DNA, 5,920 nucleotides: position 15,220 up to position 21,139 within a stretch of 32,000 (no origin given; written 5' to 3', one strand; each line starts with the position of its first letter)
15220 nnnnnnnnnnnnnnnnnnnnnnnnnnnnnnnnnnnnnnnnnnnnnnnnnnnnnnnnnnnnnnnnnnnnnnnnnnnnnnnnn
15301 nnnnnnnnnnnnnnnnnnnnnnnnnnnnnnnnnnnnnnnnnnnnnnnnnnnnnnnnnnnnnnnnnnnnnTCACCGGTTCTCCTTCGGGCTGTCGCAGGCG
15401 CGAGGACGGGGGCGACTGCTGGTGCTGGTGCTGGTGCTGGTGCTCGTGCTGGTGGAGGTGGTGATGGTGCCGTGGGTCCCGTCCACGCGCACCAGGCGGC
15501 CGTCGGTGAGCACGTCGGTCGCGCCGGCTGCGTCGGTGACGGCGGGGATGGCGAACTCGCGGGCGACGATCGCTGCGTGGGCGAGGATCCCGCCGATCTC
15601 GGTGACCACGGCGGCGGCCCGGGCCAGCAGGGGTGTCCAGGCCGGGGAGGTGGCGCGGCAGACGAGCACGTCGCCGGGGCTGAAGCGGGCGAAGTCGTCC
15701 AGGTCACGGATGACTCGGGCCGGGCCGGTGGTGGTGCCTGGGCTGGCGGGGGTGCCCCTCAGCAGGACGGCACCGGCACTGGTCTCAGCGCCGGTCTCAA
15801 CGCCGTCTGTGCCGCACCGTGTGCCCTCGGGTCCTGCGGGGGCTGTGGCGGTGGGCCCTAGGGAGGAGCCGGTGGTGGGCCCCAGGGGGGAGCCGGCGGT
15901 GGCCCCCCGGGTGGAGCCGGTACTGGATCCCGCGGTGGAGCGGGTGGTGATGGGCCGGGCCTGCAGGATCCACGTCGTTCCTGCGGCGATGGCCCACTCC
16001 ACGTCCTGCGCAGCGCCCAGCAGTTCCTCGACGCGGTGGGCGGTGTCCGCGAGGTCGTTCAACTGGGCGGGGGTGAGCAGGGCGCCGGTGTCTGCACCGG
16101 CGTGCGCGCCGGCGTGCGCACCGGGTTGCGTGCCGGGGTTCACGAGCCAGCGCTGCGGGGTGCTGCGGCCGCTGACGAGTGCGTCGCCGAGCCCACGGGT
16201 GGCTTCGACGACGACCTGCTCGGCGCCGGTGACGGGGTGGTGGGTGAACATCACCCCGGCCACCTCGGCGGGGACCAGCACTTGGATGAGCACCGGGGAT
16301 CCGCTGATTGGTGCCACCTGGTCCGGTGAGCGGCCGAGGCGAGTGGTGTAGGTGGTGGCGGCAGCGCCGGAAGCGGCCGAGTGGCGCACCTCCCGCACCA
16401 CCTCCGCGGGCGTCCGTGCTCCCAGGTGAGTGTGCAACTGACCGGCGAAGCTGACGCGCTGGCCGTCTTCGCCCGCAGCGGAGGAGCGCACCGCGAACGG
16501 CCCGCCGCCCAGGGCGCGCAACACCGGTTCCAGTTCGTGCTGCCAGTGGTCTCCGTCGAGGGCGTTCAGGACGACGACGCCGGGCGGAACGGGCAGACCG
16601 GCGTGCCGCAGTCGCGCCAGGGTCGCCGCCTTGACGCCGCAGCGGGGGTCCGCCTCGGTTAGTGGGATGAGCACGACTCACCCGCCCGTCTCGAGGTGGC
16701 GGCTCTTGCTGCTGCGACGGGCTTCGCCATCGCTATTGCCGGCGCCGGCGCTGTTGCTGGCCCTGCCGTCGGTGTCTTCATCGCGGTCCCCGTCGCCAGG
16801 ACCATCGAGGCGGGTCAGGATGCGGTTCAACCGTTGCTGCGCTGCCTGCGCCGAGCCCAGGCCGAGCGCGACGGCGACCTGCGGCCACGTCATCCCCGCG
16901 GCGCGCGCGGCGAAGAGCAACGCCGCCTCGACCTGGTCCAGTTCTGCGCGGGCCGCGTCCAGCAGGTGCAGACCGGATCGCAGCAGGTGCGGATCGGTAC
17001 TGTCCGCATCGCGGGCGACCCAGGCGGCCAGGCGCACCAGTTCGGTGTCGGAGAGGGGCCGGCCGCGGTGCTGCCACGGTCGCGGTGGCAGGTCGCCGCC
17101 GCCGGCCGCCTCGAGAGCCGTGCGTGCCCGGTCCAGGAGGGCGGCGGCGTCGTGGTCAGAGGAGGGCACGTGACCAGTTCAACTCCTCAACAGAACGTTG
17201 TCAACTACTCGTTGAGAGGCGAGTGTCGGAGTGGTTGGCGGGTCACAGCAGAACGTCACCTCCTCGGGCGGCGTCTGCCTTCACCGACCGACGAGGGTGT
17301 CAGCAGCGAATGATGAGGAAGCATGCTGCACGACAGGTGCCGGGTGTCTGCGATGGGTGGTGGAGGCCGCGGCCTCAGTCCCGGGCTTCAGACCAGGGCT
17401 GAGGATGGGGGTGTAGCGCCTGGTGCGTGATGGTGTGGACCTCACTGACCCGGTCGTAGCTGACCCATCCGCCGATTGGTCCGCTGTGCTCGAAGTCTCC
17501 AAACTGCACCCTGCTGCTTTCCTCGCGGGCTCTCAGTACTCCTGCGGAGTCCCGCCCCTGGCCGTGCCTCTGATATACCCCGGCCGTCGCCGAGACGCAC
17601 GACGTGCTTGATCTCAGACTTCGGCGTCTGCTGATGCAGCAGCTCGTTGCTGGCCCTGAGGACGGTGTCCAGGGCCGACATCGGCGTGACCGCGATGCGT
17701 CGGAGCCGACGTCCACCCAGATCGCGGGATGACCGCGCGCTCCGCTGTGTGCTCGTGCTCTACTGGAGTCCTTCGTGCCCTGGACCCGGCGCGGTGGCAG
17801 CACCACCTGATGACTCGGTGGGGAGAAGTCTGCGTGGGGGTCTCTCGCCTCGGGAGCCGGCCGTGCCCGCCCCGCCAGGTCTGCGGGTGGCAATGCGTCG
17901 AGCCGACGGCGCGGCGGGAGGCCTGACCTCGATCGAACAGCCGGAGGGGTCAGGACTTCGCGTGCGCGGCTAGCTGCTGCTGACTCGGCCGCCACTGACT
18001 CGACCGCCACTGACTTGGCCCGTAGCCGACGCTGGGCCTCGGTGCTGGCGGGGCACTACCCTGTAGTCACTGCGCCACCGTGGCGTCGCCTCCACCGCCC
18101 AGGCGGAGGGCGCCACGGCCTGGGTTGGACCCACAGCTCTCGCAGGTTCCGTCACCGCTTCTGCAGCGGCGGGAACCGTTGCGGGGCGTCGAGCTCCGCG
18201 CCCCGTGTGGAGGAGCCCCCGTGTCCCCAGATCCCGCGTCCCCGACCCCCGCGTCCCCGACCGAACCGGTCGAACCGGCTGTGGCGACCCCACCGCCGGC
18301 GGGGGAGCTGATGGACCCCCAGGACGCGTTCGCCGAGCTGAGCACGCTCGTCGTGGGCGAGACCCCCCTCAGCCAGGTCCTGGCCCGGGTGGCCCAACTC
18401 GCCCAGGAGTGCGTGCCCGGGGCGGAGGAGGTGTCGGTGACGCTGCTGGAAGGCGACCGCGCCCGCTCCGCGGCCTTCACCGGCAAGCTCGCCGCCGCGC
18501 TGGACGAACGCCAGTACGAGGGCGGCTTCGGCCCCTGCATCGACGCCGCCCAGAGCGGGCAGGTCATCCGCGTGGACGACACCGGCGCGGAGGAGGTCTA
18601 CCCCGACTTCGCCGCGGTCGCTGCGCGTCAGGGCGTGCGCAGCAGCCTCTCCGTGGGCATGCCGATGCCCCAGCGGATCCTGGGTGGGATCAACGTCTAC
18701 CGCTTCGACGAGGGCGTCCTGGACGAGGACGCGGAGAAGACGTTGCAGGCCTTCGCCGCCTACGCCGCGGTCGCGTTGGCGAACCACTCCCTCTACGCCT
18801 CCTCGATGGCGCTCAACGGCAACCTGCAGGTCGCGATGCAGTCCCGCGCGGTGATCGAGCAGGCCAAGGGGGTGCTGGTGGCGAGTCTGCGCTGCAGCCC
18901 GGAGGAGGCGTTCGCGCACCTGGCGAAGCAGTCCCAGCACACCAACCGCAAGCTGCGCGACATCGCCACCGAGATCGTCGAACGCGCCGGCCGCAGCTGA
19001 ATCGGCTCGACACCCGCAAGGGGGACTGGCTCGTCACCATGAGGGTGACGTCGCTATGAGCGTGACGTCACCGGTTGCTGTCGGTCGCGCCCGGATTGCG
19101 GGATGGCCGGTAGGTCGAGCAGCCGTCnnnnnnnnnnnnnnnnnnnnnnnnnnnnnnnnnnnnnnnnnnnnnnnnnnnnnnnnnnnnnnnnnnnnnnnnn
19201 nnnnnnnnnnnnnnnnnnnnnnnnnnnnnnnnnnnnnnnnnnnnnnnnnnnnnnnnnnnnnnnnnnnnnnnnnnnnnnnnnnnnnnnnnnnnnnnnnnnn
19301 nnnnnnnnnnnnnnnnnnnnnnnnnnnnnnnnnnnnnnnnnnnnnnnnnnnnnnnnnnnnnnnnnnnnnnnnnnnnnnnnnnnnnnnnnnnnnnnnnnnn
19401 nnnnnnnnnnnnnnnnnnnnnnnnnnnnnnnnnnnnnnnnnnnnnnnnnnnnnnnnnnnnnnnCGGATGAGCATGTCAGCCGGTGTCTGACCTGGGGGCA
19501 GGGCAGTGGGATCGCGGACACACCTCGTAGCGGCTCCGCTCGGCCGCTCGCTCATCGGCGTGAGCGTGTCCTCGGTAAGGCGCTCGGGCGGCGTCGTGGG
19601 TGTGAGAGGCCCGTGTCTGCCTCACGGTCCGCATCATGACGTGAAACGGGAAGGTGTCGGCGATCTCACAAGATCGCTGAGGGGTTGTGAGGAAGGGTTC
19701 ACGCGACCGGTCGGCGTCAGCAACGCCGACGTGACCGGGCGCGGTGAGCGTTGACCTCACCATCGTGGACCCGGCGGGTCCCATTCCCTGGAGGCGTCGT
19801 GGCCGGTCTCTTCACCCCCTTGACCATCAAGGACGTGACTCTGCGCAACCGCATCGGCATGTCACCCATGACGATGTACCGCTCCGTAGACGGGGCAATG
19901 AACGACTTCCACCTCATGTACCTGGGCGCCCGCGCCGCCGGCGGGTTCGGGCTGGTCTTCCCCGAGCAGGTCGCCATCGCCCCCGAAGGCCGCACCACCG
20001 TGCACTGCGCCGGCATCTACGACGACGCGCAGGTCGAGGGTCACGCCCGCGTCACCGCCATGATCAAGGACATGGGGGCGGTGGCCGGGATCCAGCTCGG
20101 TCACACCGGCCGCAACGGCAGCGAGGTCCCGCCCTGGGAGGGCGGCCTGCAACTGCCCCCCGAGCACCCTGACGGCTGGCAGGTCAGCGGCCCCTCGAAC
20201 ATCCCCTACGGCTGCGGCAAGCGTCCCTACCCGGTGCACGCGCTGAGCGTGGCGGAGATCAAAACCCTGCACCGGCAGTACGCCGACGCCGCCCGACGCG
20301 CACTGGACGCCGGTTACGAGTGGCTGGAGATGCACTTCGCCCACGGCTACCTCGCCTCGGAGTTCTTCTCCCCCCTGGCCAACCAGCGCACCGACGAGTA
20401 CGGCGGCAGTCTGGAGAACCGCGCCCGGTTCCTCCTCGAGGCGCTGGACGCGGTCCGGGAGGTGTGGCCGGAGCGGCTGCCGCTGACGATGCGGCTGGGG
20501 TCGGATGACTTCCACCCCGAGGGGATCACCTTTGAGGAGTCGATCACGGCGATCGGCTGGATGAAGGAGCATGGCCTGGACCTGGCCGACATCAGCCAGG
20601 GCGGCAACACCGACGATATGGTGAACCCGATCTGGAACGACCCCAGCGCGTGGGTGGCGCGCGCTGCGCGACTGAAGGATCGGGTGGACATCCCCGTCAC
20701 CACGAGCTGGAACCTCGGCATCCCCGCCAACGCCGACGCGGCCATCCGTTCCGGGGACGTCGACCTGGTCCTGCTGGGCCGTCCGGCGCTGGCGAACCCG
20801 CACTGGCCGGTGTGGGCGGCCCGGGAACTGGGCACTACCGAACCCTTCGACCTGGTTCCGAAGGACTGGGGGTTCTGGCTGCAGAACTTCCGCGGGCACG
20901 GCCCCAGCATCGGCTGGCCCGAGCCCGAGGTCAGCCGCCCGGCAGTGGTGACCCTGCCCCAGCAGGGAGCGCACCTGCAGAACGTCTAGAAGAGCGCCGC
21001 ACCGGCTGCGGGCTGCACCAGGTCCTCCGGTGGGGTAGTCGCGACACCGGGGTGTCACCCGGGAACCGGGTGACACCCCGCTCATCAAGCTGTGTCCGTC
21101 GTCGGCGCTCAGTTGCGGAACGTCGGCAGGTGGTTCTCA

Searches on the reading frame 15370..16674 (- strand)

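Call 30: search_protein_families(library=pfam, proteins=[window:15370-16674:-], max_evalue=0.01)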
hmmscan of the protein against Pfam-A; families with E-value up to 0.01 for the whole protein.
window:15370-16674:- (434 aa): 2 families
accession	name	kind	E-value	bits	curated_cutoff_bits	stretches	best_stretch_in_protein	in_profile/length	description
PF01326.24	PPDK_N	-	1.2e-37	130.4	27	1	59-248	102-315/328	Pyruvate phosphate dikinase, AMP/ATP-binding domain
PF00391.29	PEP-utilizers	-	2.7e-23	81.8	23.1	1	332-402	2-72/72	PEP-utilising enzyme, mobile domain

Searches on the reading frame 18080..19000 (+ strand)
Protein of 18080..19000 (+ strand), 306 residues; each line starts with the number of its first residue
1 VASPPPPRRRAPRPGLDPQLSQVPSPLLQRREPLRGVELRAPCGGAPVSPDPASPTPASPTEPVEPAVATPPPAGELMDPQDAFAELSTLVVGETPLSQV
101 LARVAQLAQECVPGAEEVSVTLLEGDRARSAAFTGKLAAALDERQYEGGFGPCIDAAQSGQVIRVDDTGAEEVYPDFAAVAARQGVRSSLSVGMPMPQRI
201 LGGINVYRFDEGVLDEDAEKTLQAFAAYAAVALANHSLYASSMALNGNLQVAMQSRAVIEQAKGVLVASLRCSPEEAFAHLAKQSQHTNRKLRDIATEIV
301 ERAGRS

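Call 30: search_protein_families(library=pfam, proteins=[window:18080-19000:+], max_evalue=0.01)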
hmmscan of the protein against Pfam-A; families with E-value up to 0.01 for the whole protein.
window:18080-19000:+ (306 aa): 3 families
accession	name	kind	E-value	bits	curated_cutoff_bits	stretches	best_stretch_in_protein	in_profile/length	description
PF03861.19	ANTAR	-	3.8e-21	75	27.3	1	248-300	2-54/54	ANTAR domain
PF13185.12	GAF_2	-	8.4e-11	42.7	28.6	1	95-233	2-135/136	GAF domain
PF01590.32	GAF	-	2e-08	35.3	22.4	1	97-233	2-133/133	GAF domain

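Call 42: find_homologous_proteins(query=window:18080-19000:+, max_evalue=1e-20)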
Query window:18080-19000:+ (306 aa): 2388 proteins with E <= 1e-20 among 8000 candidates; the best 120 are listed.
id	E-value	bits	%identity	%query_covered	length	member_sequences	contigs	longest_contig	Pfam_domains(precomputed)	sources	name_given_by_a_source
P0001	2.1e-158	545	99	85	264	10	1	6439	PF13185.13,PF01590.33,PF03861.20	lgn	-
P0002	1.0e-141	490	87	84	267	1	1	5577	PF13185.13,PF01590.33,PF03861.20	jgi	jgi:GAF domain-containing protein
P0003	7.5e-125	434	90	75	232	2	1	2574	PF13185.13,PF01590.33,PF03861.20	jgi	jgi:GAF domain-containing protein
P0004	5.3e-114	399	80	77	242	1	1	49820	PF13185.13,PF01590.33,PF03861.20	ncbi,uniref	ncbi:ANTAR domain-containing protein [Kineococcus sp. SYSU DK002]|uniref:ANTAR domain-containing pro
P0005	2.2e-113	397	79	75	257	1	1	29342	PF13185.13,PF01590.33,PF03861.20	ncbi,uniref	ncbi:ANTAR domain-containing protein [Kineococcus sp. SYSU DK006]|uniref:ANTAR domain-containing pro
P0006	7.4e-112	392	74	82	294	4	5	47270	PF13185.13,PF01590.33,PF03861.20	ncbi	-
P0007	6.5e-111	389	79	75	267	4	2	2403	PF13185.13,PF01590.33,PF03861.20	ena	-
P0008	8.3e-111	388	70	86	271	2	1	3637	PF13185.13,PF01590.33,PF03861.20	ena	-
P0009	1.2e-108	381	75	77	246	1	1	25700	PF13185.13,PF01590.33,PF03861.20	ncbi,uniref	ncbi:ANTAR domain-containing protein [Kineococcus sp. SYSU DK004]|uniref:ANTAR domain-containing pro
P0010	2.9e-108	380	72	83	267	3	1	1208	PF13185.13,PF01590.33,PF03861.20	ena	-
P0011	3.0e-107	377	76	76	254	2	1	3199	PF13185.13,PF01590.33,PF03861.20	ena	-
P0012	7.9e-107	375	78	75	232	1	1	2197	PF13185.13,PF01590.33,PF03861.20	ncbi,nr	ncbi:ANTAR domain-containing protein [Kineococcus sp. T90]|nr:ANTAR domain-containing protein [Kineo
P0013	1.0e-106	375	76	75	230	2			PF13185.13,PF01590.33,PF03861.20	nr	nr:ANTAR domain-containing protein [Kineococcus aurantiacus]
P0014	1.1e-105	372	75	74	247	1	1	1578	PF13185.13,PF01590.33,PF03861.20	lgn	-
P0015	4.4e-105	370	75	75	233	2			PF13185.13,PF01590.33,PF03861.20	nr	nr:GAF and ANTAR domain-containing protein [Kineococcus vitellinus]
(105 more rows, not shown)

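Call 43: find_encoding_contigs(protein=P0004, flank=10000, max_places=2)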
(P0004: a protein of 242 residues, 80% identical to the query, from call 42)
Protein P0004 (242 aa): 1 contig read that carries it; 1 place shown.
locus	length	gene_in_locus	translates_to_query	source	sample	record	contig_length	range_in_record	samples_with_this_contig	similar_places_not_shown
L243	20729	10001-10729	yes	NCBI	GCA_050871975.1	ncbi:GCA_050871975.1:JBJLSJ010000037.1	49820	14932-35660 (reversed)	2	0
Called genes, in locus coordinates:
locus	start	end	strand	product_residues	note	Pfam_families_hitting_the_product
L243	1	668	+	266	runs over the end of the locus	PF03372:Exo_endo_phos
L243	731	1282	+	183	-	-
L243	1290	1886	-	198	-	PF07920:DUF1684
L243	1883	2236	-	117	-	PF01740:STAS, PF13466:STAS_2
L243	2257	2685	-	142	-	PF09391:DUF2000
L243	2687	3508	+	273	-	PF02311:AraC_binding, PF00165:HTH_AraC (faint), PF12833:HTH_18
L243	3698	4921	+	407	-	PF01232:Mannitol_dh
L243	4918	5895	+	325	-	PF00106:adh_short, PF08659:KR, PF13561:adh_short_C2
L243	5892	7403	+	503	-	PF01232:Mannitol_dh, PF08125:Mannitol_dh_C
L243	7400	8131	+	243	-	PF00702:Hydrolase, PF13419:HAD_2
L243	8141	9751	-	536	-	PF00009:GTP_EFTU, PF01926:MMR_HSR1, PF22042:EF-G_D2, PF03144:GTP_EFTU_D2 (weak), PF16658:RF3_C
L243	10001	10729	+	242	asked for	PF01590:GAF, PF13185:GAF_2, PF03861:ANTAR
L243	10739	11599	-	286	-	PF01636:APH (weak)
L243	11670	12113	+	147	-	PF08592:Anthrone_oxy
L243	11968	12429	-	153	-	-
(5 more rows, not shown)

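Call 44: find_encoding_contigs(protein=P0005, flank=10000, max_places=2)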
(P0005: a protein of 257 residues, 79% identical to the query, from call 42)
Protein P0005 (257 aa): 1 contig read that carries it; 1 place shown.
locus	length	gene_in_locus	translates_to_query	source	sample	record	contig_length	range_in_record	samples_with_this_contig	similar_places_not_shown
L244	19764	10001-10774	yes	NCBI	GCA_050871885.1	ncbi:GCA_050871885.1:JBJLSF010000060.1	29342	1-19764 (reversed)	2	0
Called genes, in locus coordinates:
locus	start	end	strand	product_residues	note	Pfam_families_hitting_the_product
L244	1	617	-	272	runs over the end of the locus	PF08543:Phos_pyr_kin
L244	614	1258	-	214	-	PF02581:TMP-TENI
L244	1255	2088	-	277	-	PF02110:HK, PF08543:Phos_pyr_kin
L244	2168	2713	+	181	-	PF14325:DUF4383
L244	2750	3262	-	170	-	PF04138:GtrA_DPMS_TM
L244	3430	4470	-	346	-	PF00248:Aldo_ket_red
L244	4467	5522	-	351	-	PF08240:ADH_N, PF00107:ADH_zinc_N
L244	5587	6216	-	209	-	PF01081:Aldolase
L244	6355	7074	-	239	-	PF11209:LmeA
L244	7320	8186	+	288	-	PF04542:Sigma70_r2, PF04539:Sigma70_r3, PF13384:HTH_23 (faint), PF04545:Sigma70_r4, PF08281:Sigma70_r4_2 (weak)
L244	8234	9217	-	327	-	PF13185:GAF_2, PF03861:ANTAR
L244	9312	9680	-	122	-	-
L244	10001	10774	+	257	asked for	PF01590:GAF, PF13185:GAF_2, PF03861:ANTAR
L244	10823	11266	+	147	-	PF00085:Thioredoxin, PF14595:Thioredoxin_9, PF13098:Thioredoxin_2, PF13905:Thioredoxin_8 (faint)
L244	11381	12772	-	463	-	PF14657:Arm-DNA-bind_4, PF14659:Phage_int_SAM_3 (weak), PF00589:Phage_integrase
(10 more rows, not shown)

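Call 70: find_encoding_contigs(protein=P0001, flank=10000, max_places=3)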
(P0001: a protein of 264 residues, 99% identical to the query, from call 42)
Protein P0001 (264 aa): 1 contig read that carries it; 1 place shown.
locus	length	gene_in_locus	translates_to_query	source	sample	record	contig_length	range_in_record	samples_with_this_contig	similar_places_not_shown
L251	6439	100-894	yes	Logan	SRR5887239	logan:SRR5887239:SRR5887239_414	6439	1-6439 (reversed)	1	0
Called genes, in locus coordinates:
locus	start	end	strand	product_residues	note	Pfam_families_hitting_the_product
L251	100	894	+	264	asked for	PF01590:GAF, PF13185:GAF_2, PF03861:ANTAR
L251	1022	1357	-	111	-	-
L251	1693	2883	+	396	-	PF00724:Oxidored_FMN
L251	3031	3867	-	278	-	PF00561:Abhydrolase_1, PF12146:Hydrolase_4, PF12697:Abhydrolase_6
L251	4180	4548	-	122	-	-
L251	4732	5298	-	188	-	-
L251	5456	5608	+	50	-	-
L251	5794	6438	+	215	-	?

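Call 71: find_encoding_contigs(protein=P0002, flank=10000, max_places=2)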
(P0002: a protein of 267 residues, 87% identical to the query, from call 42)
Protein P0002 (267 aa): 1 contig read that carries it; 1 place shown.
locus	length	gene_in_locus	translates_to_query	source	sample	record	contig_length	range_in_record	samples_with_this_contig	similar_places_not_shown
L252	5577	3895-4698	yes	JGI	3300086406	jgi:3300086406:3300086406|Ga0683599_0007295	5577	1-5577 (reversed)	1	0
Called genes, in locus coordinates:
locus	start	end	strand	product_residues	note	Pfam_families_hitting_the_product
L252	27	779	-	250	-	PF11010:DUF2848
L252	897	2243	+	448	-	PF00083:Sugar_tr, PF07690:MFS_1, PF00083:Sugar_tr (weak), PF07690:MFS_1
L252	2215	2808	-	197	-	PF00392:GntR, PF07729:FCD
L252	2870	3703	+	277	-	PF00795:CN_hydrolase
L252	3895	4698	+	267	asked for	PF01590:GAF, PF13185:GAF_2, PF03861:ANTAR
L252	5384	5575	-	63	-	?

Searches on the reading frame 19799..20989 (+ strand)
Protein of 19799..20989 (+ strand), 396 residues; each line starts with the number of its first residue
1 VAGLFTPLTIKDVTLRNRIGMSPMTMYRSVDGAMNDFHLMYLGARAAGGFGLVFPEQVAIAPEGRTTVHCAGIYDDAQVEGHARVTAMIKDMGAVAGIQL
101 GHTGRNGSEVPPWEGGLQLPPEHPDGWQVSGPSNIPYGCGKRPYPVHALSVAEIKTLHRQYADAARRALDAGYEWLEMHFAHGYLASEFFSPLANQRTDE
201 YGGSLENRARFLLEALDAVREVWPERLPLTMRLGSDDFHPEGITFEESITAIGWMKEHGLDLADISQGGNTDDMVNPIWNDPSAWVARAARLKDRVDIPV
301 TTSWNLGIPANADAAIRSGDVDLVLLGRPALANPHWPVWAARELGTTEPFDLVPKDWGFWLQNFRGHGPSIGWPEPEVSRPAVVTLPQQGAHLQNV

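Call 29: search_protein_families(library=pfam, proteins=[window:19799-20989:+], max_evalue=0.01)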
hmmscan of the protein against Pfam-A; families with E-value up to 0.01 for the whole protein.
window:19799-20989:+ (396 aa): 1 family
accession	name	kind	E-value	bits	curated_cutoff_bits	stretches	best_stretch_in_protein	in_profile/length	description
PF00724.26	Oxidored_FMN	-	5.1e-70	236.9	27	1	4-343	2-338/342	NADH:flavin oxidoreductase / NADH oxidase family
